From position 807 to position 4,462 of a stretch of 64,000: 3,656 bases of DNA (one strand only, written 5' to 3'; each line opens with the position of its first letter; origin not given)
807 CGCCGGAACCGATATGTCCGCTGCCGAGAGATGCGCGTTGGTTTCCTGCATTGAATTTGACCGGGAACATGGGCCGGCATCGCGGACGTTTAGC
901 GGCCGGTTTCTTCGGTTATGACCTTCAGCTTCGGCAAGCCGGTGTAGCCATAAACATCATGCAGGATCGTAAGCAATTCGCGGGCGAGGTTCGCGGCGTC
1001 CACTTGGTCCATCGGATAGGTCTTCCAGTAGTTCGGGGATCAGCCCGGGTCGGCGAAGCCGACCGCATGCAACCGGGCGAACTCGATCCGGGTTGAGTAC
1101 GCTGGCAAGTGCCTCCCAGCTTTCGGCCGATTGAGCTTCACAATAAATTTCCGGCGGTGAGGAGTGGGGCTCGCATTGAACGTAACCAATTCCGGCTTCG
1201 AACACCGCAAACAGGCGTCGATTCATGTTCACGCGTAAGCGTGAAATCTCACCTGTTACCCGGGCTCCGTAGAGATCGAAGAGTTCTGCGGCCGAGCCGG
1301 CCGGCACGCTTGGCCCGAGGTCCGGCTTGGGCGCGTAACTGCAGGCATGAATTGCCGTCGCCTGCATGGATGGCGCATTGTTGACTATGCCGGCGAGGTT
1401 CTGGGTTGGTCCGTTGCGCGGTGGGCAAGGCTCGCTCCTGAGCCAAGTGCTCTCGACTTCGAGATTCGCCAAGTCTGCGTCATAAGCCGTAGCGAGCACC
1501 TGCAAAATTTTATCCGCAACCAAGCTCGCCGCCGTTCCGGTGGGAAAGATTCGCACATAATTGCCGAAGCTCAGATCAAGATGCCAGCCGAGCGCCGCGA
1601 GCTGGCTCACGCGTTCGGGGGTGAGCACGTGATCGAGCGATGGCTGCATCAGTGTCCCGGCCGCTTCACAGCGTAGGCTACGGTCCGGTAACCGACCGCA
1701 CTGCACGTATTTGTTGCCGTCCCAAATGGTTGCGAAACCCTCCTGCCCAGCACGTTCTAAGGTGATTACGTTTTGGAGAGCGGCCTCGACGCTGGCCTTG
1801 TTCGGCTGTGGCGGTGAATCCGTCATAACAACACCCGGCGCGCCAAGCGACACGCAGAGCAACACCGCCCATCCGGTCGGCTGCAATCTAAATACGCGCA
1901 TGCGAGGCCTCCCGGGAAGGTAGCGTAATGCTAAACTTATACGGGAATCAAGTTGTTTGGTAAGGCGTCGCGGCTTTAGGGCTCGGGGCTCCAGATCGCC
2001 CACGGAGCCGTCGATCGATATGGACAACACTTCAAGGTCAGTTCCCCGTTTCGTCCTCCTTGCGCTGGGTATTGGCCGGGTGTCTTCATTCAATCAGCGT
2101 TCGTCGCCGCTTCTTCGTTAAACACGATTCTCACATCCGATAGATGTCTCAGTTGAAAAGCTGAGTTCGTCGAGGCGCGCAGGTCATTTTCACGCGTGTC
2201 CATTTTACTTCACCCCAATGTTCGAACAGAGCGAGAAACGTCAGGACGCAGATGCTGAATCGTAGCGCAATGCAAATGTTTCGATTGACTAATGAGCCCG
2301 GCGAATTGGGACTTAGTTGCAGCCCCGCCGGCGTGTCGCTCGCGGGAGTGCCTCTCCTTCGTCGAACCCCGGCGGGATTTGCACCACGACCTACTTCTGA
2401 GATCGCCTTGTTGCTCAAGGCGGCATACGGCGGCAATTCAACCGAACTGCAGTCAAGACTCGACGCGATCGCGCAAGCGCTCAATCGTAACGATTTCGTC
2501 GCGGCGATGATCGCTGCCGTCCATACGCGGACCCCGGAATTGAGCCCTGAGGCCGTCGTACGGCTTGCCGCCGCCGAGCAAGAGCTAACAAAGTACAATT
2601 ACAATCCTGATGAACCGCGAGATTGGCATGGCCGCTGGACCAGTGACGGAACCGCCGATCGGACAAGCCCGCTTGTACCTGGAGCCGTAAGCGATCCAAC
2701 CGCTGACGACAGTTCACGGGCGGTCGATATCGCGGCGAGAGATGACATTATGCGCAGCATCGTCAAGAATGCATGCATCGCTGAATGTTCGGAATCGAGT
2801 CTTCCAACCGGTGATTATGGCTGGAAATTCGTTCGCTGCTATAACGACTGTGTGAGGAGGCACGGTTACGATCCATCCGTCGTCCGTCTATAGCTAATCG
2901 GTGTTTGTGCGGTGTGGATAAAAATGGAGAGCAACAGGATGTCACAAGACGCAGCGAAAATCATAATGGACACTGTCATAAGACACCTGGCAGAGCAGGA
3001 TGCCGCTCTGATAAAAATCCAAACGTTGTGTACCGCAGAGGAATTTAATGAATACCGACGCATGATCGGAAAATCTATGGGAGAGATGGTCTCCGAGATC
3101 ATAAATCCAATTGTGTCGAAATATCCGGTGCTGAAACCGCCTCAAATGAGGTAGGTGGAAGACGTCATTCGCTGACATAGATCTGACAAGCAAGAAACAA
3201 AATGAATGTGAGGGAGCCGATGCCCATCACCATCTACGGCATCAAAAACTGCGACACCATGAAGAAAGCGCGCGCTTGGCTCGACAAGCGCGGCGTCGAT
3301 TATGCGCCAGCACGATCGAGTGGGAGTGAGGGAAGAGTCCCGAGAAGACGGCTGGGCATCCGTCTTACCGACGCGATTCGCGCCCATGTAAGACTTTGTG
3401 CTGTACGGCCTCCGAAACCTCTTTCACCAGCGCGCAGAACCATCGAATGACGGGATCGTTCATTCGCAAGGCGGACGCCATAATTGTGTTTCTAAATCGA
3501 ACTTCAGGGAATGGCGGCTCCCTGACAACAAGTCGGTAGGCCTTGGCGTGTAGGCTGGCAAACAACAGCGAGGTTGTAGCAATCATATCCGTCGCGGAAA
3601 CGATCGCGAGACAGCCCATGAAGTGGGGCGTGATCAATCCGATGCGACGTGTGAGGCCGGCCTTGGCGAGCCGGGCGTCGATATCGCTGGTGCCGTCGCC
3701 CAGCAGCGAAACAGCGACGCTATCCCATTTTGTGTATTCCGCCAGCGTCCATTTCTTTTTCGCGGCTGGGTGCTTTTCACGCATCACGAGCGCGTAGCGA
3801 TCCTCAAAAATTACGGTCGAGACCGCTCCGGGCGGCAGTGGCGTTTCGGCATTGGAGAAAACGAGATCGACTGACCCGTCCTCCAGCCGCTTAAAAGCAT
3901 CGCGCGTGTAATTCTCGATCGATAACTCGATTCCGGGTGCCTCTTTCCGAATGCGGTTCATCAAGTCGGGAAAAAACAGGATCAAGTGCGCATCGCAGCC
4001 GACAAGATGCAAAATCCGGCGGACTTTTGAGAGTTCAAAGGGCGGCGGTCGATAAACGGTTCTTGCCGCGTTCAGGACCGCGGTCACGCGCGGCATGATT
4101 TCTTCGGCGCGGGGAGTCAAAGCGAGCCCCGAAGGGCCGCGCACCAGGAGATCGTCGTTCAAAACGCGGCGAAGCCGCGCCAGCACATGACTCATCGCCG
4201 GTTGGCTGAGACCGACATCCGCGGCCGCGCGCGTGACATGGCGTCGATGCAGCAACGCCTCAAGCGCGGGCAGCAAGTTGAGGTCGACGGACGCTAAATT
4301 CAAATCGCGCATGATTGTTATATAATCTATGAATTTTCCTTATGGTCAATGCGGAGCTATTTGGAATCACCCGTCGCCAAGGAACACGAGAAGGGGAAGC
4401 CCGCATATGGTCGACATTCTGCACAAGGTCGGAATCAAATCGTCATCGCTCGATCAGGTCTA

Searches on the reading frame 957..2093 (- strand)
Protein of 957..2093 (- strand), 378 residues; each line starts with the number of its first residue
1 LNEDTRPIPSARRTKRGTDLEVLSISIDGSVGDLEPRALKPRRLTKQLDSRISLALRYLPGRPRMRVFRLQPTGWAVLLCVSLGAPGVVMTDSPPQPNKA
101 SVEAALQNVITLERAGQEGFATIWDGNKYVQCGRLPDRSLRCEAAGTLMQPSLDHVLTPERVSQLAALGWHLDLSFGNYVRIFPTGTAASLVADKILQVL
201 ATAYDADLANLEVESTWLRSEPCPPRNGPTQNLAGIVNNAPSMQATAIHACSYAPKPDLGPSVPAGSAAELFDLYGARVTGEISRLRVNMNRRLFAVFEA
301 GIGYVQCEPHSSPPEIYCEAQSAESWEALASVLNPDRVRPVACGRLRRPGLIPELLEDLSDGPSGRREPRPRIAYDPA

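Call 66: search_protein_families(library=pfam, proteins=[window:957-2093:-], max_evalue=0.01)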
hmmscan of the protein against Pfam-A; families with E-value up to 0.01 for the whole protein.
window:957-2093:- (378 aa): 1 family
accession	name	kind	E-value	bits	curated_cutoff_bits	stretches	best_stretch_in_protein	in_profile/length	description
PF22552.1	TY-Chap3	-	4.4e-06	27.8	27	1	120-205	22-110/117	T3SS (YopN, CesT) and YbjN peptide-binding chaperone 3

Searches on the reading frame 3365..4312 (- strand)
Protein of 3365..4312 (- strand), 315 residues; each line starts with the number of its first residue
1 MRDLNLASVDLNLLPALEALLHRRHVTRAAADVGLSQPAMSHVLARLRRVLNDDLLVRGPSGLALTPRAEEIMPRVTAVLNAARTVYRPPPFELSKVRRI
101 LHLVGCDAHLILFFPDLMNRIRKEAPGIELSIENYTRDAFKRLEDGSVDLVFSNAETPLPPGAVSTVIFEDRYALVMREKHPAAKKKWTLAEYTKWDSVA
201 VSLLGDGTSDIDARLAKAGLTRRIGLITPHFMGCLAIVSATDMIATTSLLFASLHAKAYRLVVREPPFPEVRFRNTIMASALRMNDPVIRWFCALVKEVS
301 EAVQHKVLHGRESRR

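Call 66: search_protein_families(library=pfam, proteins=[window:3365-4312:-], max_evalue=0.01)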
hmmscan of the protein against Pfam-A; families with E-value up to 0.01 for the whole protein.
window:3365-4312:- (315 aa): 2 families
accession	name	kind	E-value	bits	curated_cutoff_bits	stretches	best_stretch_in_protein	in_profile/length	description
PF03466.25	LysR_substrate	-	5.6e-24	85.1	28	1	113-299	20-207/209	LysR substrate binding domain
PF00126.33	HTH_1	-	2.4e-13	50.3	26.6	1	11-70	1-60/60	Bacterial regulatory helix-turn-helix protein, lysR family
